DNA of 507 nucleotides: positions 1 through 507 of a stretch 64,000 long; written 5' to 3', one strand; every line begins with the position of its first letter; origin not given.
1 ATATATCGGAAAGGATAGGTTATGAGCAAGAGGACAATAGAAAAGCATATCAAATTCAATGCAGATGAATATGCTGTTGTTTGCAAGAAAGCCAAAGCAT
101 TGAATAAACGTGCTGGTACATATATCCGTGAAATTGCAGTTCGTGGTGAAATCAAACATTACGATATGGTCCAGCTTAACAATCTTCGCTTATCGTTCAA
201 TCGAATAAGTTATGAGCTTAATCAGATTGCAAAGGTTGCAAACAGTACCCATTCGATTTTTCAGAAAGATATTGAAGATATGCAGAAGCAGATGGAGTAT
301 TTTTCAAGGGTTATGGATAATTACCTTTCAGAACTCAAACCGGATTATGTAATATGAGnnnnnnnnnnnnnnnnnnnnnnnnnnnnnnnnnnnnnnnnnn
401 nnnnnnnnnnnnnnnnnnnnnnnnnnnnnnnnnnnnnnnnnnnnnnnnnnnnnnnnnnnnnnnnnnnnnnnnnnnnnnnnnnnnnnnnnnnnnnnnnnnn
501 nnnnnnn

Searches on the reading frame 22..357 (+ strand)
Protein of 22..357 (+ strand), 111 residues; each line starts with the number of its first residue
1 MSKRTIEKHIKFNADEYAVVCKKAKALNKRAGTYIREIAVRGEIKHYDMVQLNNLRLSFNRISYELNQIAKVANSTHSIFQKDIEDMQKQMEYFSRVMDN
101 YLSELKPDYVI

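Call 55: search_protein_families(library=pfam, proteins=[window:22-357:+])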
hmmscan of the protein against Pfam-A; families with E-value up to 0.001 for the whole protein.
window:22-357:+ (111 aa): 2 families
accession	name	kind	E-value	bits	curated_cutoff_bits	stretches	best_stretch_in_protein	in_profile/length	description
PF21983.2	NikA-like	-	7.9e-08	32.8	27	1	3-72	2-71/72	Mobilization protein NikA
PF05713.17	MobC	-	5.9e-06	27.1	23.2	1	61-91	6-35/45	Bacterial mobilisation protein (MobC)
